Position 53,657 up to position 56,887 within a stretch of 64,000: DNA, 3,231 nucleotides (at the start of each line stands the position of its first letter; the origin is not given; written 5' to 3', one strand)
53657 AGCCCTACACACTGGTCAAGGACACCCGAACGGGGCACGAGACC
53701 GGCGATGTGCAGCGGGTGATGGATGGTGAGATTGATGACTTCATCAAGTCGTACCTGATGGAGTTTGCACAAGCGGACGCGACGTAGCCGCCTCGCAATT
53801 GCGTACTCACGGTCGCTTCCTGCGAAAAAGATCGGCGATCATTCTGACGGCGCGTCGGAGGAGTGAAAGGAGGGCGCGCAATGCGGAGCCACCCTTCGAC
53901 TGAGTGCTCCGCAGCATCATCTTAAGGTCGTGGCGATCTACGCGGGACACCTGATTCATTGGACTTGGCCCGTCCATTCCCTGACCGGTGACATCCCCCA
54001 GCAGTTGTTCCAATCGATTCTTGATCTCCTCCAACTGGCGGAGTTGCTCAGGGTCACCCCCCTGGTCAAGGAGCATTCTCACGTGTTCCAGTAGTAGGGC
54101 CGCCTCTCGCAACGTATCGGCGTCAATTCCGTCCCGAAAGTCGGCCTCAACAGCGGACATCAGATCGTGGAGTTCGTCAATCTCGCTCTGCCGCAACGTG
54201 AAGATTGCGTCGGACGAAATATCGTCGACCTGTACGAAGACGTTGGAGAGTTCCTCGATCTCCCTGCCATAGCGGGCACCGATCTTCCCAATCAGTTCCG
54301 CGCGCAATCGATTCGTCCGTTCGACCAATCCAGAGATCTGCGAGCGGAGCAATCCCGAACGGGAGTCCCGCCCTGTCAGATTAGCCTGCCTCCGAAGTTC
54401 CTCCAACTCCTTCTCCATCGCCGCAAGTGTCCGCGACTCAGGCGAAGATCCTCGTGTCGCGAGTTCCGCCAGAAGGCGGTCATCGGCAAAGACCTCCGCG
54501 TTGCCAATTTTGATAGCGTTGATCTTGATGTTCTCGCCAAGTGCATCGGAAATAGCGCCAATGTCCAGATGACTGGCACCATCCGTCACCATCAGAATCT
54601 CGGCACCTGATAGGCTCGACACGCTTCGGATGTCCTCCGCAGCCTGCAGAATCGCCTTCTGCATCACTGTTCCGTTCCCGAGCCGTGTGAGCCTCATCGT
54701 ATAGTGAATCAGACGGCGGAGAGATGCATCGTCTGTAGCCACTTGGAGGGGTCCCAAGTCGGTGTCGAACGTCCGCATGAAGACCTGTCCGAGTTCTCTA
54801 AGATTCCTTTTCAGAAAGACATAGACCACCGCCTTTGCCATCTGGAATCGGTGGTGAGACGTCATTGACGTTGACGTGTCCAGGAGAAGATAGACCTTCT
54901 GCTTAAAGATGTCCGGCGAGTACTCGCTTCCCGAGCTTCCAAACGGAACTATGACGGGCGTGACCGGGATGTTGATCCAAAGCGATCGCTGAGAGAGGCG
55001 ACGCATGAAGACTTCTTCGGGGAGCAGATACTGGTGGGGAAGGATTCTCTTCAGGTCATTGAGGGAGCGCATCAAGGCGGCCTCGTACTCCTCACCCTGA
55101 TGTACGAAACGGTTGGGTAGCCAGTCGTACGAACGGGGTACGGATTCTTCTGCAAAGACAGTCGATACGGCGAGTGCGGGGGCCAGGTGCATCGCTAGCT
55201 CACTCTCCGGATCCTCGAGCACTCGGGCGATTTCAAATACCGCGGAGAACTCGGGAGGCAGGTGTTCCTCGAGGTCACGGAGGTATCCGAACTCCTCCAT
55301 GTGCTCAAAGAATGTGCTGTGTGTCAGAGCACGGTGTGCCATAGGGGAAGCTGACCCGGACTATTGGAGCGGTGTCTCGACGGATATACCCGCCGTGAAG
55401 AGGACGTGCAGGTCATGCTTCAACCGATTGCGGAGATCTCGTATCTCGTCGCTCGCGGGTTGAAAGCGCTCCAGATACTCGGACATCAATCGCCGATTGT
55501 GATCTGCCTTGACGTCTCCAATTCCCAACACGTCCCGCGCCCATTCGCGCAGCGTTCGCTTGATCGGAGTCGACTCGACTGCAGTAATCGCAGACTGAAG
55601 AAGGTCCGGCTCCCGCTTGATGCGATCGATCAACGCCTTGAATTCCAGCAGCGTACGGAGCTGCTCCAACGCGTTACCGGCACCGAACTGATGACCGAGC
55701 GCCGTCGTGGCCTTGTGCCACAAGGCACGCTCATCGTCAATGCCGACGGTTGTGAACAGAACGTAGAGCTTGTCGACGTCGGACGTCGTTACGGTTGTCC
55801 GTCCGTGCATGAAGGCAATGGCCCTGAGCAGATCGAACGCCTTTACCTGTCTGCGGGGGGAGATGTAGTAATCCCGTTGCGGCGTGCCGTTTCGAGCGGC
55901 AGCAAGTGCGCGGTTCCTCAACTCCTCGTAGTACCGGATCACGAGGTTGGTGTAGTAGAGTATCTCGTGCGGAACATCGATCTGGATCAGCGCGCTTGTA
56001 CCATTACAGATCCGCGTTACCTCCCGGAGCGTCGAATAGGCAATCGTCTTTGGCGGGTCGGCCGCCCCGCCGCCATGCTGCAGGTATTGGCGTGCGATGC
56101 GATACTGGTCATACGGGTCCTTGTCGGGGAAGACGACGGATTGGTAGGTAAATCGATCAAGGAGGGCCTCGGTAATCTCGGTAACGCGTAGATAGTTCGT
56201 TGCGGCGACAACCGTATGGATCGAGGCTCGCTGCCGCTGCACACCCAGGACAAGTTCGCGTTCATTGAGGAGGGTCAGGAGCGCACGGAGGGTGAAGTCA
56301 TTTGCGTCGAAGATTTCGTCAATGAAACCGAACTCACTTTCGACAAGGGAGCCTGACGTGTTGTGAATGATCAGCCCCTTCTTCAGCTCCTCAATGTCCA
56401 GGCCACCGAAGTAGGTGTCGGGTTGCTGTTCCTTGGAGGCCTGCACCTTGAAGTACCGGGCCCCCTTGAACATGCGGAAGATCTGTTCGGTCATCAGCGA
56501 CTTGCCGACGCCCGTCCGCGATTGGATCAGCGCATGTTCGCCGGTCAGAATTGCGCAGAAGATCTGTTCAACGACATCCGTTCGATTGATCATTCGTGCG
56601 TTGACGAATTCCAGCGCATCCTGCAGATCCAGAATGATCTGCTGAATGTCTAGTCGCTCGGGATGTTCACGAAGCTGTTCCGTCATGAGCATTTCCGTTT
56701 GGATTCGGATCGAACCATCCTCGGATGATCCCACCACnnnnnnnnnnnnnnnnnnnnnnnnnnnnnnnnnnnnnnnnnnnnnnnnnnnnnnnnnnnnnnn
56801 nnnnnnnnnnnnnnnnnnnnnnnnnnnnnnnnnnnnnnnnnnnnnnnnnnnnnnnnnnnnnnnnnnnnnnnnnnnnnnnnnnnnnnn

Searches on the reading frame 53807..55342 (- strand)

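Call 61: search_protein_families(library=pfam, proteins=[window:53807-55342:-], max_evalue=0.001)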
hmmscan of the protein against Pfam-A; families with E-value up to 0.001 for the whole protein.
window:53807-55342:- (511 aa): 3 families
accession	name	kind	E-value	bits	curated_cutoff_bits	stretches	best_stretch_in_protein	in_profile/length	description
PF13519.12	VWA_2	-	9.6e-07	29.8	27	1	150-255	1-106/107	von Willebrand factor type A domain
PF13768.12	VWA_3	-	1.4e-05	25.6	27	1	149-298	2-149/155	von Willebrand factor type A domain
PF00092.34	VWA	-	4.6e-05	24.1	23.8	1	150-299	2-155/174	von Willebrand factor type A domain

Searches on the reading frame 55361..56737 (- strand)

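Call 61: search_protein_families(library=pfam, proteins=[window:55361-56737:-], max_evalue=0.001)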
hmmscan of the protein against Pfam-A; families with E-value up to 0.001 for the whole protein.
window:55361-56737:- (458 aa): 5 families
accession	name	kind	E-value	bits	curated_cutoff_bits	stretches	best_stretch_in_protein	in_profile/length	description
PF20030.5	bpMoxR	-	4.6e-29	101.4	27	1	38-200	3-164/205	MoxR domain in the MoxR-vWA-beta-propeller ternary systems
PF07728.20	AAA_5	-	9.3e-14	52.1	22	1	74-196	7-139/139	AAA domain (dynein-related subfamily)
PF17868.7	AAA_lid_8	-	3.9e-07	30.2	22.8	1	286-324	16-54/72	AAA lid domain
PF07726.17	AAA_3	-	0.00018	21.9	27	0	68-197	1-130/131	ATPase family associated with various cellular activities (AAA)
PF00158.32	Sigma54_activat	-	0.00094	19.3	20.2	0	54-183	10-144/168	Sigma-54 interaction domain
